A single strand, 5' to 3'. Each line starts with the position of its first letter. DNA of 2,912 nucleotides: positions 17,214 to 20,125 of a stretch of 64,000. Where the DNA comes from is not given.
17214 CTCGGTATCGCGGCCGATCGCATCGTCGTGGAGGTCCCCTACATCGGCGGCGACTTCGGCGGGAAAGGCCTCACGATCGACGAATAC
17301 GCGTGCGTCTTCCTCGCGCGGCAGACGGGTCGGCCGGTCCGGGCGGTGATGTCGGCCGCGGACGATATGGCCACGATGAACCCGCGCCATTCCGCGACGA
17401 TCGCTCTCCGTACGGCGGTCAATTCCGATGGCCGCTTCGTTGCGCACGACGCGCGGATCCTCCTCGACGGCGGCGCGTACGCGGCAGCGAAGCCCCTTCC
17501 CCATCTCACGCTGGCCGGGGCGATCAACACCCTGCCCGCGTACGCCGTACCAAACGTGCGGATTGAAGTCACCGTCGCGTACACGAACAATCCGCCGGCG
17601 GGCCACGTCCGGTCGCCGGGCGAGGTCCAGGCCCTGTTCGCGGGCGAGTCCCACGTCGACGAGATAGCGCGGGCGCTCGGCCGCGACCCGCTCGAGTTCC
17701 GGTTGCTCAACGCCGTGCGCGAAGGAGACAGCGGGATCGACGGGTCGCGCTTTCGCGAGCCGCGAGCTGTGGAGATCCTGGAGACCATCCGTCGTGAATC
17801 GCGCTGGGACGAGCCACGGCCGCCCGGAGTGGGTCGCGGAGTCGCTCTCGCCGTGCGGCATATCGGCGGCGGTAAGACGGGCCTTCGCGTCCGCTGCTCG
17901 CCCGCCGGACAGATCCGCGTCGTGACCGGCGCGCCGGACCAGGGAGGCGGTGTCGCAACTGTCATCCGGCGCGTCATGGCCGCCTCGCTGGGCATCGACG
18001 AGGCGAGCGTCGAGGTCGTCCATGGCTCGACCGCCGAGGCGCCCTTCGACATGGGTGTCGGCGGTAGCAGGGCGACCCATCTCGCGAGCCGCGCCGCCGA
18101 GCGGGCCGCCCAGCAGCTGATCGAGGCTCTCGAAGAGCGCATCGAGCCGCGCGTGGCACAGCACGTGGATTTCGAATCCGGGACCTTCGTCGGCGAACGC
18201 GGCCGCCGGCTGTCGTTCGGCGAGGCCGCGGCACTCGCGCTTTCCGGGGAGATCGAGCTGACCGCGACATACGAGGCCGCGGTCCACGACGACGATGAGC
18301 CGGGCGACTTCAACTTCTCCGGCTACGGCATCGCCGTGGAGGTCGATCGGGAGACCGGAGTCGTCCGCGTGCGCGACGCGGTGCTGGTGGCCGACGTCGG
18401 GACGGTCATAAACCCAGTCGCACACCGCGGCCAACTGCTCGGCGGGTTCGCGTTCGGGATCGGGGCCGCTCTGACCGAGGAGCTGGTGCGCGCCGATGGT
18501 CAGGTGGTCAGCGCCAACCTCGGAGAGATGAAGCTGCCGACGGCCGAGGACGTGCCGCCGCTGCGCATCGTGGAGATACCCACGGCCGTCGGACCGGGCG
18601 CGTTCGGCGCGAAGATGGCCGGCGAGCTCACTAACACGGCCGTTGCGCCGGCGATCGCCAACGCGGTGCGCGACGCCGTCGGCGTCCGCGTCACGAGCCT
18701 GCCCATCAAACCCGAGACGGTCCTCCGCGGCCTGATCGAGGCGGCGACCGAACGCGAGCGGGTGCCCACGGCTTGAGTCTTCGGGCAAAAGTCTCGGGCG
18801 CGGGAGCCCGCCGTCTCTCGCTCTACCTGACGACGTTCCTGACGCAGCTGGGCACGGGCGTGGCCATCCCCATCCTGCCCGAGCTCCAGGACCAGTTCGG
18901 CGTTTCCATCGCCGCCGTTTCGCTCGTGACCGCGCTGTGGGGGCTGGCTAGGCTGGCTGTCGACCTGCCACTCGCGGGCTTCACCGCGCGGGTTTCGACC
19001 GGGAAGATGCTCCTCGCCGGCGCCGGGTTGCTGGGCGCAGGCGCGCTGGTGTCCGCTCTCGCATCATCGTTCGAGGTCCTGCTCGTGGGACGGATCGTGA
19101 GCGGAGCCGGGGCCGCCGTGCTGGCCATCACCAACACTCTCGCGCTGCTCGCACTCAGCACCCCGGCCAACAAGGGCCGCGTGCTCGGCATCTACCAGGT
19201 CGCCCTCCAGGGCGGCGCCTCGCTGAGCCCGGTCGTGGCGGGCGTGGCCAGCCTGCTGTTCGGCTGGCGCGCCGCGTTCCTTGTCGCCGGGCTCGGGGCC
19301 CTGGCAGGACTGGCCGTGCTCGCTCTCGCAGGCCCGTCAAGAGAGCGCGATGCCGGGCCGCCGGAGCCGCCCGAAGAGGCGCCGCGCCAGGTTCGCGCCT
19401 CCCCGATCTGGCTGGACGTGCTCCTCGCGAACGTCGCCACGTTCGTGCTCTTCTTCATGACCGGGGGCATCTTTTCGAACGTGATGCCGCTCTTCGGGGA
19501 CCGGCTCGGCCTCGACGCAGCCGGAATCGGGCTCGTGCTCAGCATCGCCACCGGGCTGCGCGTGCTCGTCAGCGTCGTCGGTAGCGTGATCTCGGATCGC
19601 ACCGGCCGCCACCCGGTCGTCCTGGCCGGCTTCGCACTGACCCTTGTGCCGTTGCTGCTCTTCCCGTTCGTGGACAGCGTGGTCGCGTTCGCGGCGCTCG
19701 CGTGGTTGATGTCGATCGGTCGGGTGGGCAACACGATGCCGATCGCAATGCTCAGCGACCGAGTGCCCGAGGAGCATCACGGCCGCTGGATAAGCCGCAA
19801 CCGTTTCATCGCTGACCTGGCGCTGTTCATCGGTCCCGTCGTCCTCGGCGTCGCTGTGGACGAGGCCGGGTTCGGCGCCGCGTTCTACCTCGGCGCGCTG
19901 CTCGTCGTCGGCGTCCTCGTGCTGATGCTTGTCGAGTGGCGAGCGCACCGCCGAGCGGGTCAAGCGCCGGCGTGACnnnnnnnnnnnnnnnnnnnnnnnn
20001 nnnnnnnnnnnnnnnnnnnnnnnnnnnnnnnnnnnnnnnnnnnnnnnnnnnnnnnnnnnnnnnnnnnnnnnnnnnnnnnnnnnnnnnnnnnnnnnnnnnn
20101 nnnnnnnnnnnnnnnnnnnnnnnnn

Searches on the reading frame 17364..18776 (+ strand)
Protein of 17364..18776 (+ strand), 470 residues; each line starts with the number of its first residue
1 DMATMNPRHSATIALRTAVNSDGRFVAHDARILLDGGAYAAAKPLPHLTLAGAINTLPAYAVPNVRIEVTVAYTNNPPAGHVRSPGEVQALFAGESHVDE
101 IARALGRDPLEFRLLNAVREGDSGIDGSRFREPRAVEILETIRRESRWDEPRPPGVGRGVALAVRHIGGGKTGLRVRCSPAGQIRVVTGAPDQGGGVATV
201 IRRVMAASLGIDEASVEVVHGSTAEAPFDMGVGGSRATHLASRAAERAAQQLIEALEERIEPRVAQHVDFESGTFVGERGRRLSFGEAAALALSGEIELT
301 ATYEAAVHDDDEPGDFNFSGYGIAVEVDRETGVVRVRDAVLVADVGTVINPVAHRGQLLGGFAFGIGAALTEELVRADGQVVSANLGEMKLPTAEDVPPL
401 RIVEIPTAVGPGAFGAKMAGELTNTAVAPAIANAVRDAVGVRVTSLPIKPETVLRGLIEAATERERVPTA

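Call 59: search_solved_structures(query=window:17364-18776:+, max_evalue=1e-10, show_alignments=5)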
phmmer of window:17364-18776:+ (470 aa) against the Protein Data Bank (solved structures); distinct sequences matched with E-value up to 1e-10: 26.
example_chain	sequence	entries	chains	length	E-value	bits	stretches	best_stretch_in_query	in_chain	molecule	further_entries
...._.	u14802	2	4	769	1.2e-42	150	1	13-455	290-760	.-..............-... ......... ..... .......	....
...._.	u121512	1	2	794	2.6e-36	129.2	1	14-454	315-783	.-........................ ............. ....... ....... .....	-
5g5g_C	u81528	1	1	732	2.1e-33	119.6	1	60-454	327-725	PUTATIVE XANTHINE DEHYDROGENASE YAGS FAD-BINDING SUBUNIT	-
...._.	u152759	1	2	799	5.2e-33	118.3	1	164-457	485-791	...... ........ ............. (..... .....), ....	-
5g5h_C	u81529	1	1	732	7.4e-33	117.8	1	60-454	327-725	Aldehyde oxidoreductase molybdenum-binding subunit PaoC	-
1t3q_B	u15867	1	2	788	1.4e-32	116.8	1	17-459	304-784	quinoline 2-oxidoreductase large subunit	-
4zoh_A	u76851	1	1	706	3.1e-31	112.5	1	15-452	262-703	Putative oxidoreductase molybdopterin-binding subunit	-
1dgj_A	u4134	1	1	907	2.8e-30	109.3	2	324-456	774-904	ALDEHYDE OXIDOREDUCTASE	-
1sij_A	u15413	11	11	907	3.5e-30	109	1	15-457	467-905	Aldehyde oxidoreductase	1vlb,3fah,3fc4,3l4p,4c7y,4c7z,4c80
5y6q_C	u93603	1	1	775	2.8e-28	102.7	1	57-451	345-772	Aldehyde oxidase large subunit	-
1ffu_B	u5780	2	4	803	5.9e-27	98.3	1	172-448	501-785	CUTL, MOLYBDOPROTEIN OF CARBON MONOXIDE DEHYDROGENASE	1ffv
1zxi_B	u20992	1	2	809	1.5e-26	97.1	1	175-439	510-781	Carbon monoxide dehydrogenase large chain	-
1n5w_B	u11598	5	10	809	1.5e-26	97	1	175-439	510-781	Carbon monoxide dehydrogenase large chain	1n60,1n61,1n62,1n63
3hrd_B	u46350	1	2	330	1.6e-26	96.9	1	177-455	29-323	Nicotinate dehydrogenase medium molybdopterin subunit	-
2w55_B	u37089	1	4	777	2.1e-18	70.1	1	158-400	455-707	XANTHINE DEHYDROGENASE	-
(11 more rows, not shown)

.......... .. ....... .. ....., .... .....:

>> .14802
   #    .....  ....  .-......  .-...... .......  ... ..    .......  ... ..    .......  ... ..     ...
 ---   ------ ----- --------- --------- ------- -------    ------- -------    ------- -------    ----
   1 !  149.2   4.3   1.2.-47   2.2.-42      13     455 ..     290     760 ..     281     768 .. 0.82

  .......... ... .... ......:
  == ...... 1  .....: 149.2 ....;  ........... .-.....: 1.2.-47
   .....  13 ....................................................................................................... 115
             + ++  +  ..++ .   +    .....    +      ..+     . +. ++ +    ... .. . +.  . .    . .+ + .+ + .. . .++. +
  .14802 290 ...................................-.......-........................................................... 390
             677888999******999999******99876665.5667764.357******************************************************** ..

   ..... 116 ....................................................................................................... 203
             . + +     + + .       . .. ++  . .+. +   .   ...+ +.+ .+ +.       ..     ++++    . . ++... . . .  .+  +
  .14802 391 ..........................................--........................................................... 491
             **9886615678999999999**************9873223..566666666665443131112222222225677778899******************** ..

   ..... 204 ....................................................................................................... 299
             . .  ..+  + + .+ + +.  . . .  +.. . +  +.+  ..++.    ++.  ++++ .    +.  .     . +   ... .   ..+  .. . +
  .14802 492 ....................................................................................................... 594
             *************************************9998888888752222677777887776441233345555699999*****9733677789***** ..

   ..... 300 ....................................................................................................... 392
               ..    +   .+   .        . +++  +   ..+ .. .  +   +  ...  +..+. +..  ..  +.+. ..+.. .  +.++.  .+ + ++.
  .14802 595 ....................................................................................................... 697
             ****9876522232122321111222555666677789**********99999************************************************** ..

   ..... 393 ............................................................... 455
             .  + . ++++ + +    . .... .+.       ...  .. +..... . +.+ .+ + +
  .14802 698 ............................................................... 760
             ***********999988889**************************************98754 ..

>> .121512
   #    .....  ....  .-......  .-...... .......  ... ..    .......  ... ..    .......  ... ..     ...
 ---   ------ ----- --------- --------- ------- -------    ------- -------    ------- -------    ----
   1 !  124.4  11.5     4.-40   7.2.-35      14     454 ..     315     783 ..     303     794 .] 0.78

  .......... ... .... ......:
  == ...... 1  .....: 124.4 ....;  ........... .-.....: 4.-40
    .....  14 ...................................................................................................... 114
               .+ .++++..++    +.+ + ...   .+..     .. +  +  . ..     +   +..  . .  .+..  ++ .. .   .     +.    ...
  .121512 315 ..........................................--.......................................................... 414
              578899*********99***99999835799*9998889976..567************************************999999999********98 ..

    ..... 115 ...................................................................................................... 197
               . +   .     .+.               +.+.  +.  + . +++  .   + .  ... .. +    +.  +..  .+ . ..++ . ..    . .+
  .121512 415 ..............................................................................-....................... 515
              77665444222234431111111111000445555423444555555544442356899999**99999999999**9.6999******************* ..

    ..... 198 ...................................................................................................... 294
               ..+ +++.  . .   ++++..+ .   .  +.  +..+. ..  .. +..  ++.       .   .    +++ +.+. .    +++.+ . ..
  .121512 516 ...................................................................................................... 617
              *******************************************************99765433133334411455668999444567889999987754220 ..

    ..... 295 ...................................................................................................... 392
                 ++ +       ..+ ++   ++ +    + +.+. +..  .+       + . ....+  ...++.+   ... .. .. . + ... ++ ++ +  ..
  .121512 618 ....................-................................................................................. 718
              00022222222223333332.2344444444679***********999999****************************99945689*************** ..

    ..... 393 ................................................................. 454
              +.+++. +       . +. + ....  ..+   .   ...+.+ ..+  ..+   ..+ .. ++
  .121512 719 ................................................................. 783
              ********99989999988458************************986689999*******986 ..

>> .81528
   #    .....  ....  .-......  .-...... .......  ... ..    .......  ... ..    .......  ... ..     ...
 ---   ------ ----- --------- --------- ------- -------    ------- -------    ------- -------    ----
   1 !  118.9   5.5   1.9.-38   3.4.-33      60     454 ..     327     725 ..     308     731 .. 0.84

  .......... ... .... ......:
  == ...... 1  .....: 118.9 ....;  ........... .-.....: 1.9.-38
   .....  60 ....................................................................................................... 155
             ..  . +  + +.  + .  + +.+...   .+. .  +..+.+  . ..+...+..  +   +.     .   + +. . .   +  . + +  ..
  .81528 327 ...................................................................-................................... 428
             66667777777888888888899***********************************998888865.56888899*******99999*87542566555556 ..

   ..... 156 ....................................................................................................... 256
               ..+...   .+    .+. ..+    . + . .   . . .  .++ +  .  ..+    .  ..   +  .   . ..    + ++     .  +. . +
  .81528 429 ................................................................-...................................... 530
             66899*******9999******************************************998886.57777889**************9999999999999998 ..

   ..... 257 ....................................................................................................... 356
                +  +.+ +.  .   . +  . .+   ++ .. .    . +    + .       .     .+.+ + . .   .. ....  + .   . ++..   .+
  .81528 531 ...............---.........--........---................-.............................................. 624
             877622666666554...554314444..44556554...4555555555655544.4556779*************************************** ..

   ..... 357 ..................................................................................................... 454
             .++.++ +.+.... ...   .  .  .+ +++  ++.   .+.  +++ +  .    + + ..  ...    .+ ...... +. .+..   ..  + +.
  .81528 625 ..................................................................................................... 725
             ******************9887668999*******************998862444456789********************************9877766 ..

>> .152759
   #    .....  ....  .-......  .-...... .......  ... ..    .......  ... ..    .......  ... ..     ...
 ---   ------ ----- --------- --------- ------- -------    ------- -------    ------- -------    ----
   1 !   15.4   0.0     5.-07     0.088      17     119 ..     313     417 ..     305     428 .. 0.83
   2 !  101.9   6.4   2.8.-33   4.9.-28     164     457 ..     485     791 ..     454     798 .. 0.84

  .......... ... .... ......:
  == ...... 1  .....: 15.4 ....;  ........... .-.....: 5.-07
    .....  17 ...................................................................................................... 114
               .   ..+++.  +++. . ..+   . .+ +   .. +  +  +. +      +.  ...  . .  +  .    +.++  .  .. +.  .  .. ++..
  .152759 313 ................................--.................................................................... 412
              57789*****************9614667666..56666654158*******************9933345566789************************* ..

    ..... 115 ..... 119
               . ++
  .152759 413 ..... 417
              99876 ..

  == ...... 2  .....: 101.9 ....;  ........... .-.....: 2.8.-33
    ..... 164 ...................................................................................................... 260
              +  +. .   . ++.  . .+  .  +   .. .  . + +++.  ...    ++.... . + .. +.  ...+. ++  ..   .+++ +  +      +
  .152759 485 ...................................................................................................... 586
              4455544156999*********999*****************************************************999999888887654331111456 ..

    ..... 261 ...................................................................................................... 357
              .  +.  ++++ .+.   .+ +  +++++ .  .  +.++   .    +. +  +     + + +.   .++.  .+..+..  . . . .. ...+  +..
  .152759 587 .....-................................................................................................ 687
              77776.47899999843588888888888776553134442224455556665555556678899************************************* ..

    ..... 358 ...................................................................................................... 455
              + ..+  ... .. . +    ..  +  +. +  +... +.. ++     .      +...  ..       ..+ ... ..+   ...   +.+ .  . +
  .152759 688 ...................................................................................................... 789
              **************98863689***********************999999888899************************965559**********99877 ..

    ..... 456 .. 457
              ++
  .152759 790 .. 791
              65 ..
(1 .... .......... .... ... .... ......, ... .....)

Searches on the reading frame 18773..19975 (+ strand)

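Call 6: search_protein_families(library=pfam, proteins=[window:18773-19975:+], max_evalue=0.001)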
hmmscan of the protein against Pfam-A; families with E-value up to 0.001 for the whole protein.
window:18773-19975:+ (400 aa): 2 families
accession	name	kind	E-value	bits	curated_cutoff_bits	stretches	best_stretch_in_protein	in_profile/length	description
PF07690.21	MFS_1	-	2.2e-53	181.8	33.4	2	17-276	1-264/347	Major Facilitator Superfamily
PF00083.30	Sugar_tr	-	0.0002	20.8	22.3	0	71-183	70-188/452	Sugar (and other) transporter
